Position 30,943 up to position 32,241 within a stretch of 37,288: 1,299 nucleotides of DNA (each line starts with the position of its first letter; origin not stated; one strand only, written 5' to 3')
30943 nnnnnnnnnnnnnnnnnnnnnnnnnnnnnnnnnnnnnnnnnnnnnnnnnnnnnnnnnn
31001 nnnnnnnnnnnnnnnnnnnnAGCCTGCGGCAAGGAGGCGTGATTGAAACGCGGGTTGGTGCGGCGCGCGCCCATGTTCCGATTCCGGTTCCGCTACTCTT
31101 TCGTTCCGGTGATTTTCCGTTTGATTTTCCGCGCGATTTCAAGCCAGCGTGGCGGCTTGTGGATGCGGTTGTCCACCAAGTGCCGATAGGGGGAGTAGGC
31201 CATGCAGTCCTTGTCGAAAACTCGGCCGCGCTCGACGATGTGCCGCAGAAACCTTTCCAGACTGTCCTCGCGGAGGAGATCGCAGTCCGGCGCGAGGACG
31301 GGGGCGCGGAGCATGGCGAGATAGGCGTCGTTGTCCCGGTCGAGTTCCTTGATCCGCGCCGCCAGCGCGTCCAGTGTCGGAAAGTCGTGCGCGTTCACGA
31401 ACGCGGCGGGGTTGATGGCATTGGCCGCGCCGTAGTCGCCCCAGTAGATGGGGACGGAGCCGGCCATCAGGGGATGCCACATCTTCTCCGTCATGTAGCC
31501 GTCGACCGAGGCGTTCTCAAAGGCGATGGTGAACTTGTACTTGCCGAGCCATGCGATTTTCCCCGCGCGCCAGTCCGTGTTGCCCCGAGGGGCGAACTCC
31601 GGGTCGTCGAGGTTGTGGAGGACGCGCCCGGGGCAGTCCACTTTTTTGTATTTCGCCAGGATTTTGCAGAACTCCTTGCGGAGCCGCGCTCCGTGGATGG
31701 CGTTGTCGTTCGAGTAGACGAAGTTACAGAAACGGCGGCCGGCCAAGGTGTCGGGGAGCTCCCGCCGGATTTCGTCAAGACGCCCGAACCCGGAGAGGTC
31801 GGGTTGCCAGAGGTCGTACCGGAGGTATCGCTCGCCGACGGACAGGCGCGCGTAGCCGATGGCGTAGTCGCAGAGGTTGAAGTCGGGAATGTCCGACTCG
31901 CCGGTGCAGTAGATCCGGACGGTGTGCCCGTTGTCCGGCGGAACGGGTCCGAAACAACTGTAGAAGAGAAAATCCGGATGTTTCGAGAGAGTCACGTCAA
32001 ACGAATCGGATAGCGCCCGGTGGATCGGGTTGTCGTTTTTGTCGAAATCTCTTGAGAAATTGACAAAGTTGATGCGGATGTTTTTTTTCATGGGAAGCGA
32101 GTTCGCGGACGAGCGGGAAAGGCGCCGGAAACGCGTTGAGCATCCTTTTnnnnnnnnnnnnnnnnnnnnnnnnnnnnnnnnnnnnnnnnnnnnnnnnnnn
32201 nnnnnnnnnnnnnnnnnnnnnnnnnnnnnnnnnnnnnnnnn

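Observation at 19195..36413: Glycan locus carries the full GT10 + GT11 + GT25 enzyme-family set used for Lewis-type antigens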

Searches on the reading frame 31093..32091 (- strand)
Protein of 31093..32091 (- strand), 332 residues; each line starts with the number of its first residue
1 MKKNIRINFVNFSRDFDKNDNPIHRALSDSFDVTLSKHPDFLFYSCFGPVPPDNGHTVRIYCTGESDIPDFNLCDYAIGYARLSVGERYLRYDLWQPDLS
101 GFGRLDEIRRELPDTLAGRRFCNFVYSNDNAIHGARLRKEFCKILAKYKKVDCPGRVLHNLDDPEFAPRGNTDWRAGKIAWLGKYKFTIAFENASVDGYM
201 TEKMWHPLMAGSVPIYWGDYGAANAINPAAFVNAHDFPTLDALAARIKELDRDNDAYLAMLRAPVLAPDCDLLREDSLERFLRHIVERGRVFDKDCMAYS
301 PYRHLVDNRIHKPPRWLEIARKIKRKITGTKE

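Call 5: search_protein_families(library=pfam, proteins=[window:31093-32091:-], max_evalue=0.01)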
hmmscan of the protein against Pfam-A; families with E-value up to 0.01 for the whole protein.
window:31093-32091:- (332 aa): 2 families
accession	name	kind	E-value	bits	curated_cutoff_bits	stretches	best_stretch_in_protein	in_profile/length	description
PF18025.7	FucT_N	-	1.3e-22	80.5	27.2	1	7-95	1-88/91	Alpha-(1,3)-fucosyltransferase FucT N-terminal domain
PF00852.26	Glyco_transf_10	-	1.7e-19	70.6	23.9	1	127-259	13-134/182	Glycosyltransferase family 10 (fucosyltransferase) C-term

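Call 7: find_encoding_contigs(protein=window:31093-32091:-, flank=10000, max_places=6)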
Protein window:31093-32091:- (332 aa): no gene with exactly this product is on record in the collection.

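Call 8: search_solved_structures(query=window:31093-32091:-, max_evalue=0.01, show_alignments=1)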
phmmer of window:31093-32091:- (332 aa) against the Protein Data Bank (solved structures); distinct sequences matched with E-value up to 0.01: 5.
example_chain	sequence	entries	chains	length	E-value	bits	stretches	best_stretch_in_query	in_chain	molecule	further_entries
2nzw_A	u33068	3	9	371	2.7e-25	92.1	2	177-262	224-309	Alpha1,3-fucosyltransferase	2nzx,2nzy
5zoi_A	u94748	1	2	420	4.5e-25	91.4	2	178-262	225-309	Alpha-(1,3)-fucosyltransferase FucT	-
7yro_A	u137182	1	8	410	1.8e-10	43.3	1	181-258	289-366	Fucosyltransferase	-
9s6a_A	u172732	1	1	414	7e-10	41.4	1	170-263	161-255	Glycoprotein 3-alpha-L-fucosyltransferase A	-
8d0o_A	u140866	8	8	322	2.1e-08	36.6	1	182-260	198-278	4-galactosyl-N-acetylglucosaminide 3-alpha-L-fucosyltransferase 9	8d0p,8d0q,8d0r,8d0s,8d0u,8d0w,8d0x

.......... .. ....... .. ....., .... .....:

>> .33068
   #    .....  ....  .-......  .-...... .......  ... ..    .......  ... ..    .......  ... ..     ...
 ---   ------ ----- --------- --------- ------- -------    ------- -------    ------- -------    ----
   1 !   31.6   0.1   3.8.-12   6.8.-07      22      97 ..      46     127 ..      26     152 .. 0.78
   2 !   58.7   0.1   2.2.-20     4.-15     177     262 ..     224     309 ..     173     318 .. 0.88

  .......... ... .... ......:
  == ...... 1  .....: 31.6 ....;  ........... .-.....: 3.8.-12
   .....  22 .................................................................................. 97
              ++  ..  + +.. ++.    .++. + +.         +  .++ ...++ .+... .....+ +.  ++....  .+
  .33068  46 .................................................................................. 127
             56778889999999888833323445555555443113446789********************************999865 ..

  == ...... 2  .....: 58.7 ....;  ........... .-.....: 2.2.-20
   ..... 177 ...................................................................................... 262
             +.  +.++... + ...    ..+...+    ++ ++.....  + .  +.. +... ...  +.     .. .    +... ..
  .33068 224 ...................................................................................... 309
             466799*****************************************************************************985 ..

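Call 11: find_homologous_proteins(query=window:31093-32091:-, max_evalue=1e-10)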
Query window:31093-32091:- (332 aa): 716 proteins with E <= 1e-10 among 4426 candidates; the best 120 are listed.
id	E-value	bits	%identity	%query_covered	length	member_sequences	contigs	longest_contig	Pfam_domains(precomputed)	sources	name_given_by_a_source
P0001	2.9e-233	791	100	100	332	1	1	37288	PF00852.27,PF18025.8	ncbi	-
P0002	3.1e-85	304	47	98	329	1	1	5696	PF00852.27,PF18025.8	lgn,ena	-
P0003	1.3e-80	289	44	97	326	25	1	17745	PF00852.27,PF18025.8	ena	-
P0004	1.4e-79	286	46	98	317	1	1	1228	PF00852.27,PF18025.8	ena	-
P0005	2.9e-79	284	45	94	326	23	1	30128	PF00852.27,PF18025.8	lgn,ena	-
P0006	5.8e-77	277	43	94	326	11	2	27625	PF00852.27,PF18025.8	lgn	-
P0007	5.9e-77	277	44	97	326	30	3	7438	PF00852.27,PF18025.8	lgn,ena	-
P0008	2.2e-76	275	48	81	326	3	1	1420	PF00852.27,PF18025.8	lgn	-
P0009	2.4e-76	275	43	94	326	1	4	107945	PF00852.27,PF18025.8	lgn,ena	-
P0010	3.6e-76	274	48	89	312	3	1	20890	PF00852.27,PF18025.8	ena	-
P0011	5.7e-76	274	48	89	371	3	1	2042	PF00852.27,PF18025.8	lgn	-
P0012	1.2e-75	273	44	99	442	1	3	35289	PF00852.27,PF18025.8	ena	-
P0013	1.3e-75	273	47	88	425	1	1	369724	PF00852.27,PF18025.8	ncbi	-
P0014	7.3e-75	270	45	87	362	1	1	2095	PF00852.27,PF18025.8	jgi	-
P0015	8.4e-75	270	43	99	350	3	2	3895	PF00852.27,PF18025.8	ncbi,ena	-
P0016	1.3e-74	269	45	88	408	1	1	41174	PF00852.27,PF18025.8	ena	-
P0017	2.5e-74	268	45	92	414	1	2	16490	PF00852.27,PF18025.8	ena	-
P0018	3.9e-74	268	47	87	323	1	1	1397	PF00852.27,PF18025.8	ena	-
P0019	2.8e-73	265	44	87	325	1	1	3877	PF00852.27,PF18025.8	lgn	-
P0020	3.4e-73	265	42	92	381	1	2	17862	PF00852.27,PF18025.8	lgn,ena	-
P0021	3.7e-73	264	45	100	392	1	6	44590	PF00852.27,PF18025.8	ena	-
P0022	8.6e-73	263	47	92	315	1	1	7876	PF00852.27,PF18025.8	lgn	-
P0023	1.1e-72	263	44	89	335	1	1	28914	PF00852.27,PF18025.8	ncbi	-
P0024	1.2e-72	263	47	90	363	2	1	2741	PF00852.27,PF18025.8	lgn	-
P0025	1.3e-72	263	46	89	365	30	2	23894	PF00852.27,PF18025.8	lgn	-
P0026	2.2e-72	262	43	89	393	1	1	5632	PF00852.27,PF18025.8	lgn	-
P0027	2.6e-72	262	44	89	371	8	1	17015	PF00852.27,PF18025.8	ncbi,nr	ncbi:MAG: glycosyltransferase family 10 [Pseudomonadota bacterium]|nr:glycosyltransferase family 10 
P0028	5.2e-72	261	42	97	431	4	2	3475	PF00852.27,PF18025.8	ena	-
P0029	5.9e-72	260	43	92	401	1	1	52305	PF00852.27,PF18025.8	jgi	-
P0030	9.4e-72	260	43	100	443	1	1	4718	PF25764.2,PF00852.27,PF18025.8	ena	-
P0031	1.2e-71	259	44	90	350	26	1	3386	PF00852.27,PF18025.8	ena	-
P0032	1.8e-71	259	44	85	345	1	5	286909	PF00852.27,PF18025.8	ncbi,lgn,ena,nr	ncbi:MAG: glycosyltransferase [Alphaproteobacteria bacterium]|nr:glycosyltransferase [Alphaproteobac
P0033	2.2e-71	259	43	87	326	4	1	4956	PF00852.27,PF18025.8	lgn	-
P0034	2.4e-71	258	44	87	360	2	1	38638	PF00852.27,PF18025.8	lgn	-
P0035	3.1e-71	258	43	91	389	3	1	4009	PF00852.27,PF18025.8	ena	-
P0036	3.6e-71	258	45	87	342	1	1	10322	PF00852.27,PF18025.8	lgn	-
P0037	4.1e-71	258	45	89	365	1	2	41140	PF00852.27,PF18025.8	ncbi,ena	-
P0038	4.6e-71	258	45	89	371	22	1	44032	PF00852.27,PF18025.8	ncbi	-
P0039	5.9e-71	257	46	89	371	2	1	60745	PF00852.27,PF18025.8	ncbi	-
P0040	6.4e-71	257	43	91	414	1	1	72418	PF00852.27,PF18025.8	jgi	-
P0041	7.1e-71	257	44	87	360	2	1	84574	PF00852.27,PF18025.8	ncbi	ncbi:MAG: glycosyltransferase family 10 [Candidatus Gastranaerophilaceae bacterium]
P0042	8.3e-71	257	44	90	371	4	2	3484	PF00852.27,PF18025.8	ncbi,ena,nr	ncbi:MAG: hypothetical protein II208_02440 [Alphaproteobacteria bacterium]|nr:hypothetical protein [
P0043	1.1e-70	256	45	87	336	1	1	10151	PF00852.27,PF18025.8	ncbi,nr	ncbi:alpha(1,3/1,4) fucosyltransferase [Candidatus Gastranaerophilus sp. (ex Termes propinquus)]|nr:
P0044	1.2e-70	256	46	86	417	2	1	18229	PF00852.27,PF18025.8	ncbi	-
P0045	1.4e-70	256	44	87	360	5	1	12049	PF00852.27,PF18025.8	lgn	-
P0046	1.4e-70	256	45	89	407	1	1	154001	PF00852.27,PF18025.8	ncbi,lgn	-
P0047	1.5e-70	256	43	87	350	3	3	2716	PF00852.27,PF18025.8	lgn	-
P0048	1.6e-70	256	44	89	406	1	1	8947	PF00852.27,PF18025.8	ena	-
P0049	2.1e-70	255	46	87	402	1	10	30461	PF00852.27,PF18025.8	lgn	-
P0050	2.5e-70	255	44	90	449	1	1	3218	PF00852.27,PF18025.8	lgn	-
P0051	3.1e-70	255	45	89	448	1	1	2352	PF00852.27,PF18025.8,PF28159.1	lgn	-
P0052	3.5e-70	255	42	93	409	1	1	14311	PF00852.27,PF18025.8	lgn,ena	-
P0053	3.5e-70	255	46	89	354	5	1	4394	PF00852.27,PF18025.8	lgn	-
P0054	4.5e-70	254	43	90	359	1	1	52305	PF00852.27,PF18025.8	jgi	-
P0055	7.2e-70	254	43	92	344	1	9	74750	PF00852.27,PF18025.8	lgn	-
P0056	7.8e-70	253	45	87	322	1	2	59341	PF00852.27,PF18025.8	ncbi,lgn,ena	-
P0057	8.4e-70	253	43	87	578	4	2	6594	PF08795.17,PF00852.27,PF18025.8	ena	-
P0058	8.9e-70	253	43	87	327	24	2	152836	PF00852.27,PF18025.8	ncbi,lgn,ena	-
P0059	1.1e-69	253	42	92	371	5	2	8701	PF00852.27,PF18025.8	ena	-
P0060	1.2e-69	253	46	87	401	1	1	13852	PF00852.27,PF18025.8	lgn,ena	-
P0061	1.4e-69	253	43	90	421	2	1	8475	PF00852.27,PF18025.8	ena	-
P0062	1.7e-69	252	45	87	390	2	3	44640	PF00852.27,PF18025.8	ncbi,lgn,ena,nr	ncbi:MAG: hypothetical protein IJ770_02100 [Alphaproteobacteria bacterium]|nr:hypothetical protein [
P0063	2.3e-69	252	45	93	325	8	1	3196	PF00852.27,PF18025.8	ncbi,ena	-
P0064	2.5e-69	252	44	92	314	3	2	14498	PF00852.27,PF18025.8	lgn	-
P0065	3.6e-69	251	41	93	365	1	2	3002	PF00852.27,PF18025.8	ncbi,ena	-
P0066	4.5e-69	251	43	89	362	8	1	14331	PF00852.27,PF18025.8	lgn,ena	-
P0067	5.0e-69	251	41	89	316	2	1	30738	PF00852.27,PF18025.8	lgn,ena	-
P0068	5.2e-69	251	42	99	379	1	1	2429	PF00852.27,PF18025.8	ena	-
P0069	5.9e-69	251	41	99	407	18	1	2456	PF00852.27,PF18025.8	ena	-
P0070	6.3e-69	250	44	87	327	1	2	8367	PF00852.27,PF18025.8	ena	-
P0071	6.4e-69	250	44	89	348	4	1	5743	PF00852.27,PF18025.8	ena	-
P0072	7.7e-69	250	45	89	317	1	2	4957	PF00852.27,PF18025.8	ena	-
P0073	9.3e-69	250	42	87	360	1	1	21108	PF00852.27,PF18025.8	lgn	-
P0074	1.2e-68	250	44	89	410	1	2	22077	PF00852.27,PF18025.8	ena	-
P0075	1.6e-68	249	45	92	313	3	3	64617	PF00852.27,PF18025.8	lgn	-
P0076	1.7e-68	249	43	90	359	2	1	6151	PF00852.27,PF18025.8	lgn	-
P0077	1.8e-68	249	44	89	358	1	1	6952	PF00852.27,PF18025.8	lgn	-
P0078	1.8e-68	249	42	89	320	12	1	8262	PF00852.27,PF18025.8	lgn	-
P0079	2.5e-68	249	44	87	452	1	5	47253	PF00852.27,PF18025.8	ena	-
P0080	2.6e-68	249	46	85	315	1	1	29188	PF00852.27,PF18025.8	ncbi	-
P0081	2.6e-68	248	45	90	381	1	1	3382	PF00852.27,PF18025.8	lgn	-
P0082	2.8e-68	248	43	97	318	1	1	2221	PF00852.27,PF18025.8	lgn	-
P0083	3.8e-68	248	41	90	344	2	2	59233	PF00852.27,PF18025.8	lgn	-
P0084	4.2e-68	248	40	98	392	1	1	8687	PF00852.27,PF18025.8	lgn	-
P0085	5.1e-68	248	45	87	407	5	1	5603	PF00852.27,PF18025.8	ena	-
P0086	5.2e-68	247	42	100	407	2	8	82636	PF00852.27,PF18025.8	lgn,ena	-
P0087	7.3e-68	247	45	87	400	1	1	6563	PF00852.27,PF18025.8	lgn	-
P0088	7.7e-68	247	44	88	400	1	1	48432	PF00852.27,PF18025.8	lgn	-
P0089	9.9e-68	247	43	89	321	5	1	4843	PF00852.27,PF18025.8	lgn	-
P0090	1.2e-67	246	44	87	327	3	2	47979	PF00852.27,PF18025.8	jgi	-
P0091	1.4e-67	246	45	80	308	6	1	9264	PF00852.27,PF18025.8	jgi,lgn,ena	-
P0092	1.5e-67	246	43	89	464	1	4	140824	PF00852.27,PF18025.8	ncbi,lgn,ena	-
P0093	1.6e-67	246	41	100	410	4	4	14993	PF00852.27,PF18025.8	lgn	-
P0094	1.7e-67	246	43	86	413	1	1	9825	PF00852.27,PF18025.8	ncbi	-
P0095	2.0e-67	246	42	87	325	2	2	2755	PF00852.27,PF18025.8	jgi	-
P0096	2.0e-67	246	43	89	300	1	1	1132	PF00852.27,PF18025.8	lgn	-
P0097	2.2e-67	245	44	88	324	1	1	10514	PF00852.27,PF18025.8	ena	-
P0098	2.8e-67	245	44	88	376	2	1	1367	PF00852.27,PF18025.8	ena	-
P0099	5.5e-67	244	43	87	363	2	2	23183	PF00852.27,PF18025.8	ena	-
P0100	6.4e-67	244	43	86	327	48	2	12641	PF00852.27,PF18025.8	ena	-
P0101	6.6e-67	244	42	91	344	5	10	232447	PF00852.27,PF18025.8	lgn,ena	-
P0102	9.2e-67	243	43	92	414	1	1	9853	PF00852.27,PF18025.8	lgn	-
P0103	1.6e-66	243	44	89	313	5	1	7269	PF00852.27,PF18025.8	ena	-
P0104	1.8e-66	242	44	80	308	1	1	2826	PF00852.27,PF18025.8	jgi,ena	-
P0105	2.3e-66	242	44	87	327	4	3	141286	PF00852.27,PF18025.8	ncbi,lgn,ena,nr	ncbi:glycosyltransferase [bacterium]|nr:glycosyltransferase [bacterium]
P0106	3.3e-66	242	44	86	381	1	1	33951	PF00852.27,PF18025.8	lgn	-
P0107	3.8e-66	241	41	87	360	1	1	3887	PF00852.27,PF18025.8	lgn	-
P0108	3.9e-66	241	41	90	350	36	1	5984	PF00852.27,PF18025.8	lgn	-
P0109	4.0e-66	241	43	86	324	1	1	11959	PF00852.27,PF18025.8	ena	-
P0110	6.9e-66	241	43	87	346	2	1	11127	PF00852.27,PF18025.8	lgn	-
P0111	9.7e-66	240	41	88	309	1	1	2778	PF00852.27,PF18025.8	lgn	-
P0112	2.2e-65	239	44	87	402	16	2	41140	PF00852.27,PF18025.8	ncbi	-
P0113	2.3e-65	239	44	89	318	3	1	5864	PF00852.27,PF18025.8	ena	-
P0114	3.0e-65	238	40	92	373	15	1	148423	PF00852.27,PF18025.8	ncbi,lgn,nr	ncbi:MAG: hypothetical protein LBD69_01015 [Puniceicoccales bacterium]|nr:hypothetical protein [Puni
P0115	3.6e-65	238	44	86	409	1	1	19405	PF00852.27,PF18025.8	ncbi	-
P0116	4.1e-65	238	44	88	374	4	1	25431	PF00852.27,PF18025.8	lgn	-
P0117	4.5e-65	238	44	86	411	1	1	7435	PF00852.27,PF18025.8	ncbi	-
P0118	5.3e-65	238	45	92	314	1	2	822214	PF00852.27,PF18025.8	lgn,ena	-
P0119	5.9e-65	237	43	80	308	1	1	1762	PF00852.27,PF18025.8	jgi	jgi:alpha(1,3/1,4) fucosyltransferase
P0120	6.6e-65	237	41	86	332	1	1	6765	PF00852.27,PF18025.8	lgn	-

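Call 13: search_protein_families(library=ncbifam, proteins=[window:31093-32091:-], max_evalue=0.1)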
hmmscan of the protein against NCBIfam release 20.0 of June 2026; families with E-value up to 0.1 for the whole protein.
window:31093-32091:- (332 aa): 0 families

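Call 16: find_related_loci(query=A1, collection=genome_contigs, flank=10000)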
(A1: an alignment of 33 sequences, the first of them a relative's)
Query A1 (332 aa) in genome_contigs; peptide patterns used: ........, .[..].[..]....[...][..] (x = any residue, [..] = any of these).
525 stretches matched a pattern; 508 encode a relative of the query (tblastn E <= 1e-3); the best 80 are kept; 78 distinct loci.
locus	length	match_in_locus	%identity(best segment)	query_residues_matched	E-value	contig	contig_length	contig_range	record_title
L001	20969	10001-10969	45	2-323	5e-85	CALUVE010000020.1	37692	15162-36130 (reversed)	MAG: Candidatus Gastranaerophilales bacterium isolate BRZ_FQ__bin83 genome assembly, contig: BRZ_FQ__NODE_1259_length_37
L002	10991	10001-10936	45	2-312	4e-84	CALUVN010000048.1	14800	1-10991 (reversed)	MAG: Candidatus Gastranaerophilales bacterium isolate BRZ_KE__bin57 genome assembly, contig: BRZ_KE__NODE_5109_length_14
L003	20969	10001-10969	44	2-323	7e-82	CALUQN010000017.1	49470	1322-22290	MAG: Candidatus Gastranaerophilales bacterium isolate BRZ_AE__bin22 genome assembly, contig: BRZ_AE__NODE_1219_length_49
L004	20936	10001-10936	42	2-312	3e-80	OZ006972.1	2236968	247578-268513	MAG: Candidatus Gastranaerophilales bacterium isolate metabat2_pooled_hifiasm.1023 MAG genome assembly, chromosome: 1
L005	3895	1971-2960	43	1-330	1e-80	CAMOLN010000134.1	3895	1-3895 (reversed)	MAG: uncultured Alphaproteobacteria bacterium isolate SRR873608_bin.31_metaWRAP_v1.3_MAG genome assembly, contig: NODE_8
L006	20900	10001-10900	43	5-305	3e-78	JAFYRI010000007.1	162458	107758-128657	MAG: Alphaproteobacteria bacterium isolate RGIG7351 Water_buffalos_Cecum-5__c57, whole genome shotgun sequence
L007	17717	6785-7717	46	4-300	3e-78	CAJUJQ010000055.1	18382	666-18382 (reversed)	MAG TPA_asm: uncultured Clostridia bacterium isolate MGBC151848 genome assembly, contig: MGBC151848.55, whole genome sho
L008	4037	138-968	44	2-289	2e-77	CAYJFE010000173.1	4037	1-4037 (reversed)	MAG TPA_asm: uncultured Desulfovibrionaceae bacterium isolate ERP123703_co2_150 genome assembly, contig: NODE_17202_leng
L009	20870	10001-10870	45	2-295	3e-77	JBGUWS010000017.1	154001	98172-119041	MAG: Alphaproteobacteria bacterium isolate ruminal_MAG_71 ruminal_MAG_71_contig_0017, whole genome shotgun sequence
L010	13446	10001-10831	45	2-289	1e-76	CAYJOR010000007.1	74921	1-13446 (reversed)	MAG TPA_asm: uncultured Desulfovibrionaceae bacterium isolate ERP123703_co4_41 genome assembly, contig: NODE_92_length_7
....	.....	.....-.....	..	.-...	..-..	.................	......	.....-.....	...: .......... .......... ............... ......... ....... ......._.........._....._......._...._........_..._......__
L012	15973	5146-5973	46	5-289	5e-76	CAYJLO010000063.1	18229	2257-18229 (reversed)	MAG TPA_asm: uncultured Desulfovibrionaceae bacterium isolate ERP123703_co5_106 genome assembly, contig: NODE_1607_lengt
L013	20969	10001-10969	39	3-332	6e-76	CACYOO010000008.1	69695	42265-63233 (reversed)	uncultured bacterium isolate RUG12125 genome assembly, contig: RUG12125_asm_8, whole genome shotgun sequence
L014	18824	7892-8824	45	4-300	1e-75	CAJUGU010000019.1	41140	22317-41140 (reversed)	MAG TPA_asm: uncultured Eubacteriales bacterium isolate MGBC135451 genome assembly, contig: MGBC135451.19, whole genome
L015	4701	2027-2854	46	5-289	2e-75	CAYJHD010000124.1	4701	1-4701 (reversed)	MAG TPA_asm: uncultured Desulfovibrionaceae bacterium isolate ERP123703_co1_285 genome assembly, contig: NODE_18801_leng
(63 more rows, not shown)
